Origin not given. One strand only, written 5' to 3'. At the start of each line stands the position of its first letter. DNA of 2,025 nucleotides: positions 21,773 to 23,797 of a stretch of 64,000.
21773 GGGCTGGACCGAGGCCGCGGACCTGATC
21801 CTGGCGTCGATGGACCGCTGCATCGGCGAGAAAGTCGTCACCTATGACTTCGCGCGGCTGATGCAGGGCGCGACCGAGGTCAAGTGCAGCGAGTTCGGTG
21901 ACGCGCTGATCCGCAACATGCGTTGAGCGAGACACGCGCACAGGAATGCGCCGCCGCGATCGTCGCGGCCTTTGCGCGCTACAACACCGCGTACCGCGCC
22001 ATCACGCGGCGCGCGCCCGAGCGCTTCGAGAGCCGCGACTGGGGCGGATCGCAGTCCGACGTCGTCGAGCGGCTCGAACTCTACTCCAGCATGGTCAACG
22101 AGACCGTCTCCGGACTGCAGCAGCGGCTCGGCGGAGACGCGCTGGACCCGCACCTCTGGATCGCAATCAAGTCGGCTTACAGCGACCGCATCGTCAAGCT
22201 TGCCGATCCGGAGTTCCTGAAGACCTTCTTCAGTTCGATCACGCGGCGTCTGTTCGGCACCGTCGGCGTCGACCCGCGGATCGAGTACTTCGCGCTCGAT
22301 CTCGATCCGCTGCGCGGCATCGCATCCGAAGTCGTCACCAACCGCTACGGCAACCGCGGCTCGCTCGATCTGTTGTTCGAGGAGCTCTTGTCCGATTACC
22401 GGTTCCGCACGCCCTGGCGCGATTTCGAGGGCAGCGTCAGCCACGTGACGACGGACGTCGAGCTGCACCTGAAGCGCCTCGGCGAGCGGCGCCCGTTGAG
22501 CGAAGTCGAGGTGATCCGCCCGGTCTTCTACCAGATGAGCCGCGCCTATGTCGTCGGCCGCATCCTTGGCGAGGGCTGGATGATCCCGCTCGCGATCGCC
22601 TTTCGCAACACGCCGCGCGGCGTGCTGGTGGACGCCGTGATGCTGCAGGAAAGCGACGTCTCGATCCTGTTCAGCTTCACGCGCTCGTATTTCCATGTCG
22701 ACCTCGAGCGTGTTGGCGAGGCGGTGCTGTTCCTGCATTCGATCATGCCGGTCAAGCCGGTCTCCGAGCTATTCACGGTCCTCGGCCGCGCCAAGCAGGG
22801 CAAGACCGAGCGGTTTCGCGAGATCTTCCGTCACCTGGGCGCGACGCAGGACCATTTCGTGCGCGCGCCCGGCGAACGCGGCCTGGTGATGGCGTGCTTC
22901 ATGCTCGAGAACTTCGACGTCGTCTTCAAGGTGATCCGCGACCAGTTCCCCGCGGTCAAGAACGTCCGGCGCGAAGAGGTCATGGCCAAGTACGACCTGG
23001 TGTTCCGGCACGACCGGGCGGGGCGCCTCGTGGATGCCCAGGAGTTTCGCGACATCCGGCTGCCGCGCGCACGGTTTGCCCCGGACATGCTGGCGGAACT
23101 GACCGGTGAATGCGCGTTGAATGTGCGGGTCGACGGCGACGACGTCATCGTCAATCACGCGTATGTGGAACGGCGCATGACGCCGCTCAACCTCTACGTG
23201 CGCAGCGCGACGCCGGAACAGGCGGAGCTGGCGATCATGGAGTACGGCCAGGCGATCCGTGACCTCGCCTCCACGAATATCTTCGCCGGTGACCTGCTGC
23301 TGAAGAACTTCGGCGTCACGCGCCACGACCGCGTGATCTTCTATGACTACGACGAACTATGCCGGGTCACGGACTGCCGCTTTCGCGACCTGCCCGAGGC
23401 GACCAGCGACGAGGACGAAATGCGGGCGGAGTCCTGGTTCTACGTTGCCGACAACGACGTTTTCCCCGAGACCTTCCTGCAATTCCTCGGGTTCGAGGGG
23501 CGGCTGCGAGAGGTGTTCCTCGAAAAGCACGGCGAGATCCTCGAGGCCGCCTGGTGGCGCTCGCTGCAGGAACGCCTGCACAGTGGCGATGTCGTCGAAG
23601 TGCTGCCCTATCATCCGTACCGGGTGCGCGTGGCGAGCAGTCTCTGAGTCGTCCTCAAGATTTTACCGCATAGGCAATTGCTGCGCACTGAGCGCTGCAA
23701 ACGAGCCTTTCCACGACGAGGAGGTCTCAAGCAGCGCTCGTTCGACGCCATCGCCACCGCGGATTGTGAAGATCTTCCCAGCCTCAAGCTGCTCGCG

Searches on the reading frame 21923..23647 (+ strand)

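Call 50: search_protein_families(library=pfam, proteins=[window:21923-23647:+], max_evalue=0.00001)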
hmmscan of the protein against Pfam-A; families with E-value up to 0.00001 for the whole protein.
window:21923-23647:+ (574 aa): 2 families
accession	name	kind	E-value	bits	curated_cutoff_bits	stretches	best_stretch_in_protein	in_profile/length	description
PF06315.17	AceK_kinase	-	4.1e-107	357.9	29.3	1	310-564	1-255/256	Isocitrate dehydrogenase kinase/phosphatase (AceK) kinase domain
PF20423.3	AceK_regulatory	-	8e-84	281.8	25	1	10-308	1-301/302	Isocitrate dehydrogenase kinase/phosphatase (AceK), regulatory domain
